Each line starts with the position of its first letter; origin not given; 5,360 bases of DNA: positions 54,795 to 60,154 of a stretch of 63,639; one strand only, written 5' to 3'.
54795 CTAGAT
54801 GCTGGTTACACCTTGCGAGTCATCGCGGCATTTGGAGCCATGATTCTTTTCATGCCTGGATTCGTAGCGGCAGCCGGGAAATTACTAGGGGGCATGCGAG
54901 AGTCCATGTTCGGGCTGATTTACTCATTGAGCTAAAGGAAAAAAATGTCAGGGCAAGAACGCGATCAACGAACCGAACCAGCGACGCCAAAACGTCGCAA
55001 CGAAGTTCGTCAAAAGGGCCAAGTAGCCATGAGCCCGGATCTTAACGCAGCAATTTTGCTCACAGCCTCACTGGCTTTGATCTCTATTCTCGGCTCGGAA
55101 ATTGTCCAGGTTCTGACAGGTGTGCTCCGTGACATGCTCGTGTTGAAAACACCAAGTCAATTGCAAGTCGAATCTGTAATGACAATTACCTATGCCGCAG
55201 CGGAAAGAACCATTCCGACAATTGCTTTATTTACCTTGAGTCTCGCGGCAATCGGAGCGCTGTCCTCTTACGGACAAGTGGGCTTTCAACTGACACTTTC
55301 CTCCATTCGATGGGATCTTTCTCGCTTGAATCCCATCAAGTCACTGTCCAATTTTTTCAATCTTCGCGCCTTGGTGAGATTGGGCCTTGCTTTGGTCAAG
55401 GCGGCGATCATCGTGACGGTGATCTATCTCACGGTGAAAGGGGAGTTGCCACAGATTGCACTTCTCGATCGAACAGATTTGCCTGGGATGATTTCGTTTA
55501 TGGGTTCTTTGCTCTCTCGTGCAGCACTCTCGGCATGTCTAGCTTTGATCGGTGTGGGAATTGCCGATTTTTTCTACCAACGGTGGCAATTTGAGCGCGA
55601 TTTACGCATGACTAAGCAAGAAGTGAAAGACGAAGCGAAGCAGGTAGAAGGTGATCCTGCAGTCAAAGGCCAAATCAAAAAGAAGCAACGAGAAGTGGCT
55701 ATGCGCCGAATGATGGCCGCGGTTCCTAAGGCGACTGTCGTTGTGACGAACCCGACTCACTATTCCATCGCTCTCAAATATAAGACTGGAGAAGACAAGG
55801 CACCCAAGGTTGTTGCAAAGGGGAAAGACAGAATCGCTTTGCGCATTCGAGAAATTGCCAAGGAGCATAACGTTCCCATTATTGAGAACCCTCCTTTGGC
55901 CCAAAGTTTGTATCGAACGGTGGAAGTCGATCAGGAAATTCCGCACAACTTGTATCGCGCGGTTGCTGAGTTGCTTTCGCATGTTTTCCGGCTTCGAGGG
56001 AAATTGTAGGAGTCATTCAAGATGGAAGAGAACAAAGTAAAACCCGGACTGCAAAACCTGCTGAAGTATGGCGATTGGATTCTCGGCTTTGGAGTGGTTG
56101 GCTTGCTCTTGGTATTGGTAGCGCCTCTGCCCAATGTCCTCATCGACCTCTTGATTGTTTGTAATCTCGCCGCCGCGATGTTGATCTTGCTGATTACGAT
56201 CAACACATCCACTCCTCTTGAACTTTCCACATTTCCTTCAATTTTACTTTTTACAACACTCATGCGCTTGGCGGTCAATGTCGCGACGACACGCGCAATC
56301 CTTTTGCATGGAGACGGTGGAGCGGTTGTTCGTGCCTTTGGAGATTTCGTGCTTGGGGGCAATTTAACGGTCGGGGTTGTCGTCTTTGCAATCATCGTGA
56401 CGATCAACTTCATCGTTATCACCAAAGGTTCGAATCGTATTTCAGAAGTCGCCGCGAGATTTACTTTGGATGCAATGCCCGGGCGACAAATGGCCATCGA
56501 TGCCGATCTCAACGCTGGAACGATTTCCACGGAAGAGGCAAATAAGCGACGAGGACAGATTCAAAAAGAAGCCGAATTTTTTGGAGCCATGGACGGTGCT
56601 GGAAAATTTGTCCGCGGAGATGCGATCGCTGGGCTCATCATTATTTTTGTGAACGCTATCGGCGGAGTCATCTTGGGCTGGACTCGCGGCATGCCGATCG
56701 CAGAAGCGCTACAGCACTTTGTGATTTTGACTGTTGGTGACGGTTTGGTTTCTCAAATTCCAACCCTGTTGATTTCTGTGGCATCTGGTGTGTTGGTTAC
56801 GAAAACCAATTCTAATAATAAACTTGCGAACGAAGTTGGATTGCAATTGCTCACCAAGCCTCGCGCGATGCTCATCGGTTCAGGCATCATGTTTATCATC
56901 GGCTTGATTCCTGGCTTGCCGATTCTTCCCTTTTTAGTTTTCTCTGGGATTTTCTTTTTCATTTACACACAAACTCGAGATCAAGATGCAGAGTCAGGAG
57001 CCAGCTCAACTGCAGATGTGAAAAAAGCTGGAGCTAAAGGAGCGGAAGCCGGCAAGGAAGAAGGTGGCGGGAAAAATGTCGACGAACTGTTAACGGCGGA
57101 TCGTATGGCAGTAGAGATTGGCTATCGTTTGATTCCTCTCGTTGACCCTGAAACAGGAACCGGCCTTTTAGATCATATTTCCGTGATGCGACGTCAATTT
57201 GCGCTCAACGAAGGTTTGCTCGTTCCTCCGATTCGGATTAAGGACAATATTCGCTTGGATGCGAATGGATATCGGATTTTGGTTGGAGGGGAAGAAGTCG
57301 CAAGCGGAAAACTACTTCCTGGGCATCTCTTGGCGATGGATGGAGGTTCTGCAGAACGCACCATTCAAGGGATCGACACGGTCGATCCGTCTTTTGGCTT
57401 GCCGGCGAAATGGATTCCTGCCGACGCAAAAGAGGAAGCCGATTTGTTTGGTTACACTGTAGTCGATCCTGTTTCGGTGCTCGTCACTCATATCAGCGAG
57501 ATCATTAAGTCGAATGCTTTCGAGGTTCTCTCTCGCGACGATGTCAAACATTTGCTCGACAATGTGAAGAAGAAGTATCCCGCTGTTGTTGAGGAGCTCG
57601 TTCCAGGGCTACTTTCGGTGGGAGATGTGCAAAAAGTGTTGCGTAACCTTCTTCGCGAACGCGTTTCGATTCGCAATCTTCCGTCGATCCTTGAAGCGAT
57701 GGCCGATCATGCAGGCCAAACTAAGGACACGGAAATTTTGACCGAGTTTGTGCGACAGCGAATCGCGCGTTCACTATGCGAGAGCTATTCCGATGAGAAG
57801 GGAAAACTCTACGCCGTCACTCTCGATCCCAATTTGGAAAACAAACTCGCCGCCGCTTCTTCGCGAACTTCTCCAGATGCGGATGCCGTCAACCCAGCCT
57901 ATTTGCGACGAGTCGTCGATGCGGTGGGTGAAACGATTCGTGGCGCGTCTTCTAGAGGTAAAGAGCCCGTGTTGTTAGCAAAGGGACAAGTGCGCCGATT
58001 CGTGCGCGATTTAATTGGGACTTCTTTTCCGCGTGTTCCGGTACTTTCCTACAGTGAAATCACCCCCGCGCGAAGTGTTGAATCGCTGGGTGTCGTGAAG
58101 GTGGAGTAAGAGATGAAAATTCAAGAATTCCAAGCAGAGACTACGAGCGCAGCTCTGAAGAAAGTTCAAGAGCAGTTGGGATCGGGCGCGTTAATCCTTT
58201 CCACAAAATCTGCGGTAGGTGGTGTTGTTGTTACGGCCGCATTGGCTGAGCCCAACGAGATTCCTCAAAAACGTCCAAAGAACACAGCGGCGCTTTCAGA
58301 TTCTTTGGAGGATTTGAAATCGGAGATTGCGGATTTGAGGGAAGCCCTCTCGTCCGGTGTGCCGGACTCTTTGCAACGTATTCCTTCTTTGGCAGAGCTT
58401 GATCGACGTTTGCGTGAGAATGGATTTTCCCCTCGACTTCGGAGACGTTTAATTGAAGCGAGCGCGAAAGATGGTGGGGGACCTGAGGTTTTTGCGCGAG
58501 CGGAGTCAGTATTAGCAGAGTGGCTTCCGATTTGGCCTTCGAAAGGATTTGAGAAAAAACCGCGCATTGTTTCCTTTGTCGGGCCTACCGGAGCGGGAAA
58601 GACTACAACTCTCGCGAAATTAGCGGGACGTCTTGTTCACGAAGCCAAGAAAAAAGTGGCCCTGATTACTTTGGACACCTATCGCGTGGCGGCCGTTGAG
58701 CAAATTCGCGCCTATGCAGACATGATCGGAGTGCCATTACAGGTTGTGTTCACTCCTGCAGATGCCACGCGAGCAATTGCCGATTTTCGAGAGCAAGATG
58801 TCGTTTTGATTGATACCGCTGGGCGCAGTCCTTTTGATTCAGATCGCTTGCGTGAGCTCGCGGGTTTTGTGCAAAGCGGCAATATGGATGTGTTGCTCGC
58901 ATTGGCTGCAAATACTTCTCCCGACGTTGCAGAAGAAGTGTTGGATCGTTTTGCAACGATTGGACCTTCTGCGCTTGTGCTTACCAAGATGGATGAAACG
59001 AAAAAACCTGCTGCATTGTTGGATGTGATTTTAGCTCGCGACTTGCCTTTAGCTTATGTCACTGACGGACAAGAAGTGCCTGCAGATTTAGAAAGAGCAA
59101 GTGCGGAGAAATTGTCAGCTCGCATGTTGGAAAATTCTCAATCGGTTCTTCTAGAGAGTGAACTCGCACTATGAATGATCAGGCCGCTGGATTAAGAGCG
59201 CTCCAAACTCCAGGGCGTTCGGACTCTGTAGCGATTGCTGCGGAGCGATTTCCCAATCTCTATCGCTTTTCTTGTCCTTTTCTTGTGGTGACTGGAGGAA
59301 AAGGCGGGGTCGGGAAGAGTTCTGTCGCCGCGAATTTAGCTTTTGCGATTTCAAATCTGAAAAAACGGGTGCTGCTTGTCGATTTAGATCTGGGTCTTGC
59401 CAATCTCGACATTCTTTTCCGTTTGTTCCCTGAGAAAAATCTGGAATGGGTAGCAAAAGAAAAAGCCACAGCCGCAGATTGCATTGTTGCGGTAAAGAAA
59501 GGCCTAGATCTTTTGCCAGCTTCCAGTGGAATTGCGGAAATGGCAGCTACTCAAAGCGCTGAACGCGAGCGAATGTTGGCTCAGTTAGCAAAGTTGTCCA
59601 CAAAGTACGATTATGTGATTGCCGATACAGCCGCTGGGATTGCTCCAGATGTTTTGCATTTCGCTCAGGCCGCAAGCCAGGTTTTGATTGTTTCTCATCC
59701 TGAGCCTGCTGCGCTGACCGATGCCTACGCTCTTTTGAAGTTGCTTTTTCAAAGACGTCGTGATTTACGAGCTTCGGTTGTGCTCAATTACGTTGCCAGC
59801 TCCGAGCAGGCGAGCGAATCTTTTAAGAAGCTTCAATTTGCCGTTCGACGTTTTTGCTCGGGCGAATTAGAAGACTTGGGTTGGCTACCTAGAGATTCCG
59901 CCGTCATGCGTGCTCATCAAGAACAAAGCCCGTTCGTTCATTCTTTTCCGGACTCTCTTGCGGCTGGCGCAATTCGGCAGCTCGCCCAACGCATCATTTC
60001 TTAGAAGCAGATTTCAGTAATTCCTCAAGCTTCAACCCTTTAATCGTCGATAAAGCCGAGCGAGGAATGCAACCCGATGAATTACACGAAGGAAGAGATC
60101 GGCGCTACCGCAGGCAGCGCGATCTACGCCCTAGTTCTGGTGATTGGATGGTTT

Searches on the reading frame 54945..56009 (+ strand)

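Call 12: search_protein_families(library=pfam, proteins=[window:54945-56009:+], max_evalue=0.00001)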
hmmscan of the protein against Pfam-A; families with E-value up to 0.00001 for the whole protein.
window:54945-56009:+ (354 aa): 1 family
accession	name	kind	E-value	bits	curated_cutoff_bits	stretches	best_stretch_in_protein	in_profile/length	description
PF01312.24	Bac_export_2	-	5.2e-121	404.4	24.4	1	8-347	2-335/335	FlhB HrpN YscU SpaS Family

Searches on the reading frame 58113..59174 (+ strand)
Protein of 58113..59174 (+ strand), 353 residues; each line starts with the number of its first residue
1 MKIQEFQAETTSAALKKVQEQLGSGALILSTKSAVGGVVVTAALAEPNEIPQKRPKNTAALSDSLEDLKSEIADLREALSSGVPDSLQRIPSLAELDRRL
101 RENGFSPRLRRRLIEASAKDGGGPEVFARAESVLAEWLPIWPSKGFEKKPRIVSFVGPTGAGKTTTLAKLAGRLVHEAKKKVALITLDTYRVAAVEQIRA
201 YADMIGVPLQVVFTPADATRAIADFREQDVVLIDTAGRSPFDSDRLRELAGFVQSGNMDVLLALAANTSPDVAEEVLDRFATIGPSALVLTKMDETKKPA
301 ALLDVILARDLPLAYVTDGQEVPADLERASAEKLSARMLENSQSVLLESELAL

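Call 12: search_protein_families(library=pfam, proteins=[window:58113-59174:+], max_evalue=0.00001)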
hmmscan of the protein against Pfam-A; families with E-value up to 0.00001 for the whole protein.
window:58113-59174:+ (353 aa): 1 family
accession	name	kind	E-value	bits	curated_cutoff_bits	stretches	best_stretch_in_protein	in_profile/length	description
PF00448.28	SRP54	-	2.4e-38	132.2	22.7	1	151-339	2-195/196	SRP54-type protein, GTPase domain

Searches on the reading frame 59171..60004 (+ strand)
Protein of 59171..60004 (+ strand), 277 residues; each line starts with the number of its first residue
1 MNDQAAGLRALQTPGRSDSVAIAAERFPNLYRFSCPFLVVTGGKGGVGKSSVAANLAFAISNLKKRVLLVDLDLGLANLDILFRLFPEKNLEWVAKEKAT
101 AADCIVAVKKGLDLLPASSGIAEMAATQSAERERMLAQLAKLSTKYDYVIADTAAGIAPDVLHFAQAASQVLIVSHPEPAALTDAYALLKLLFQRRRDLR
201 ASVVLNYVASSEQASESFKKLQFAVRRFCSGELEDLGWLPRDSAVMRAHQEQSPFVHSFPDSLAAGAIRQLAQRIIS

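Call 50: search_protein_families(library=pfam, proteins=[window:59171-60004:+], max_evalue=0.1)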
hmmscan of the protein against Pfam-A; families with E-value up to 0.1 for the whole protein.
window:59171-60004:+ (277 aa): 11 families
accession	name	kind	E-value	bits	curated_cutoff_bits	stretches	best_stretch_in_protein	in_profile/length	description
PF06564.18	CBP_BcsQ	-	4.5e-17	62.8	21.3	1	37-274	3-232/234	Cellulose biosynthesis protein BcsQ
PF13614.12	AAA_31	-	4.6e-17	62.9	27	1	39-193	5-165/177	AAA domain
PF10609.15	ParA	-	1.4e-16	61.1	27.1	1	38-275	6-245/246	NUBPL iron-transfer P-loop NTPase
PF01656.29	CbiA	-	5.3e-15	55.9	25.4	1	38-254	1-124/125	CobQ/CobB/MinD/ParA nucleotide binding domain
PF02374.21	ArsA_ATPase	-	3.7e-08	33.4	24.3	1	39-73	4-38/305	Anion-transporting ATPase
PF09140.17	MipZ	-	4.7e-06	26.5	20.7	1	38-159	3-113/262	ATPase MipZ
PF00142.24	Fer4_NifH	-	3.9e-05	23.7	25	1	42-276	6-245/271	4Fe-4S iron sulfur cluster binding proteins, NifH/frxC family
PF13479.12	AAA_24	-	0.0037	17.6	27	1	43-161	9-80/195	AAA domain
PF16575.11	CLP1_P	-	0.012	15.9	26.6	1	43-77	1-35/188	mRNA cleavage and polyadenylation factor CLP1 P-loop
PF13481.12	AAA_25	-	0.068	13.2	27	0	38-68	35-64/195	AAA domain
PF13191.12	AAA_16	-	0.069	14.1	32.6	0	14-97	3-85/167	AAA ATPase domain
